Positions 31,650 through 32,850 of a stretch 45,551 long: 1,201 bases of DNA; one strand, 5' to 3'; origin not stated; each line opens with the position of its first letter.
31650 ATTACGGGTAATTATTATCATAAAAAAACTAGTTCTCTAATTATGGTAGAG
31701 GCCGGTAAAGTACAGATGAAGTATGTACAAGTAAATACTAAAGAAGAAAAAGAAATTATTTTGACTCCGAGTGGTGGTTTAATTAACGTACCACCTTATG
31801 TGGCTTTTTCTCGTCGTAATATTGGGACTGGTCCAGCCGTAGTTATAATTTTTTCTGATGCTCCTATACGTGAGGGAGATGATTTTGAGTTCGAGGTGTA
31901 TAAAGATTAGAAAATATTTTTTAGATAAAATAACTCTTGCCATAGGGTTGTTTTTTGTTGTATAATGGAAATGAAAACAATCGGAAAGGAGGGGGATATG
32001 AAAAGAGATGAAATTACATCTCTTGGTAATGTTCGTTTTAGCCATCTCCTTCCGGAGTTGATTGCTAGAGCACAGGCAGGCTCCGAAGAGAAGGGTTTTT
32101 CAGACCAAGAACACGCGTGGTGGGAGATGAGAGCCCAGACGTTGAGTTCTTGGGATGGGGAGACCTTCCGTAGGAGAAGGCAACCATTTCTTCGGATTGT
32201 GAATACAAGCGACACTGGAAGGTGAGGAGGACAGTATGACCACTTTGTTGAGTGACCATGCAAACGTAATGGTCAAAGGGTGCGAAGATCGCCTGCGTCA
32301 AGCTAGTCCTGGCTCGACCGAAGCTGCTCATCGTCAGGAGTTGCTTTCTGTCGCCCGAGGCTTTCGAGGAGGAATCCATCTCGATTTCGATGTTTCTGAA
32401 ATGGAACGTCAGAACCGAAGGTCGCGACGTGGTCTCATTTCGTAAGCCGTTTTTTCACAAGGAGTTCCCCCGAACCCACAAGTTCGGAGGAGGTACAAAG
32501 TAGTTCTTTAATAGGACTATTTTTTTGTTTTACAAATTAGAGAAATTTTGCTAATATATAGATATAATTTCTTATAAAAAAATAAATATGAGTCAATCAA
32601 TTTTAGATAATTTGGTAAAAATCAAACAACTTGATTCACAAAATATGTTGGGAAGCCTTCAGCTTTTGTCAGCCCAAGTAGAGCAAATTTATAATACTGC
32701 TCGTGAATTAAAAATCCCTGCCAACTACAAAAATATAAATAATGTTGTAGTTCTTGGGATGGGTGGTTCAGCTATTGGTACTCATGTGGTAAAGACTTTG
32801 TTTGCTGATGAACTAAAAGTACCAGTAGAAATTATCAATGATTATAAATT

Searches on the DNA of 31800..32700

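Call 71: search_rna_families(source=window, start=31800, end=32700, threshold=evalue, max_evalue=1)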
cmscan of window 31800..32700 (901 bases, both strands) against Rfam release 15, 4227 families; matches with E-value up to 1: 1.
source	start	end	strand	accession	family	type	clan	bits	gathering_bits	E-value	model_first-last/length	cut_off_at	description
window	32085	32218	+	RF01736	flg-Rhizobiales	Cis-reg;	-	17.5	55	0.5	1-141/141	no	flg-Rhizobiales RNA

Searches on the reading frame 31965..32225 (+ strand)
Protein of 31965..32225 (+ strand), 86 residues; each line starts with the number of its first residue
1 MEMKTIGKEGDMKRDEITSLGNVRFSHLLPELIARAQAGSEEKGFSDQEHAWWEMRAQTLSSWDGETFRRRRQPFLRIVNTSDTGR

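Call 68: search_protein_families(library=pfam, proteins=[window:31965-32222:+], max_evalue=0.01)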
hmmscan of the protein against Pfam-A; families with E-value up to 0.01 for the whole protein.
window:31965-32222:+ (86 aa): 0 families

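Call 76: list_cluster_members(proteins=[window:31965-32225:+, window:32236-32445:+, window:15374-15565:+])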
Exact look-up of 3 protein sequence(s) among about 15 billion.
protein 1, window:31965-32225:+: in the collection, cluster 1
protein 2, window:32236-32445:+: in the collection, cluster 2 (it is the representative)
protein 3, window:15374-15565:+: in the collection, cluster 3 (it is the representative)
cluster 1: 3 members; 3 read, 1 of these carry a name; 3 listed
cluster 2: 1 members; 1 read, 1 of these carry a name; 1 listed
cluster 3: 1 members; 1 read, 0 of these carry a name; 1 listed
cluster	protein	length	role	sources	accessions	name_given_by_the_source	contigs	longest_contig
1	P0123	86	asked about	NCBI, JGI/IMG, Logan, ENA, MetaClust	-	\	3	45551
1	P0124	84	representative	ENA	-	-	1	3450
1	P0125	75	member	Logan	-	-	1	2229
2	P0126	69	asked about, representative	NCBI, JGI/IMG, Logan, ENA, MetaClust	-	\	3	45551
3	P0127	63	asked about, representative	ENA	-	-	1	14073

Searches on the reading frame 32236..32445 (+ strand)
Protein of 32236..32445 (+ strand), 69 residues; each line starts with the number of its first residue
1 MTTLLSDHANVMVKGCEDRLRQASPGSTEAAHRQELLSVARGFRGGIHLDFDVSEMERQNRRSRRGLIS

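Call 68: search_protein_families(library=pfam, proteins=[window:32236-32442:+], max_evalue=0.01)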
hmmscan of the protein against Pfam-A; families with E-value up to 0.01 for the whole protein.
window:32236-32442:+ (69 aa): 0 families

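Call 72: find_encoding_contigs(protein=window:32236-32445:+, flank=1500, max_places=6)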
Protein window:32236-32445:+ (69 aa): 6 contigs read that carry it; 6 places shown.
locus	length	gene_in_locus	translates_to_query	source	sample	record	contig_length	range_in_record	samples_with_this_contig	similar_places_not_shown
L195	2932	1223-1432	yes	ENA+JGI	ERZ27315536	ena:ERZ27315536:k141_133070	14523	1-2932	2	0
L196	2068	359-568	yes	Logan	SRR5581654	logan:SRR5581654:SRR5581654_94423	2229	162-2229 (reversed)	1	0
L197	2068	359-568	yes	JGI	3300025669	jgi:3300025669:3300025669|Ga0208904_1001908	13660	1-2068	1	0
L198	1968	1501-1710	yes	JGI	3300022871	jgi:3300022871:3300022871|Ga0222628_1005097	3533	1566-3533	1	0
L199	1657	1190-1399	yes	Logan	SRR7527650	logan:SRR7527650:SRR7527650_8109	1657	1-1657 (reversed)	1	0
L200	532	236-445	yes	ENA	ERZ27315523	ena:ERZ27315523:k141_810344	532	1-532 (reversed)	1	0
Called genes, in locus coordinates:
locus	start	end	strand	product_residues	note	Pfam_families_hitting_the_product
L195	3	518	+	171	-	?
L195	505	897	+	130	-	-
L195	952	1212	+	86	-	-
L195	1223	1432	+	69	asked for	-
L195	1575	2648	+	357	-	PF01380:SIS (weak), PF10432:bact-PGI_C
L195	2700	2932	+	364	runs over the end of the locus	PF01073:3Beta_HSD, PF01370:Epimerase, PF02719:Polysacc_synt_2, PF04321:RmlD_sub_bind, PF07993:NAD_binding_4, PF16363:GDP_Man_Dehyd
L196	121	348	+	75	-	-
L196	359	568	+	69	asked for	-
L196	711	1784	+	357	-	PF01380:SIS (weak), PF10432:bact-PGI_C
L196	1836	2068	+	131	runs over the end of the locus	?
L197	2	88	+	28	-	?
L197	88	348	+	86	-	-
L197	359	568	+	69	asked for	-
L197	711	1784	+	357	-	PF01380:SIS (weak), PF10432:bact-PGI_C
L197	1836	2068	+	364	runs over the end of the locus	PF01073:3Beta_HSD, PF01370:Epimerase, PF02719:Polysacc_synt_2, PF04321:RmlD_sub_bind, PF07993:NAD_binding_4, PF16363:GDP_Man_Dehyd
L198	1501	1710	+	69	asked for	-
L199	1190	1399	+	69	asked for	-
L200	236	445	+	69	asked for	-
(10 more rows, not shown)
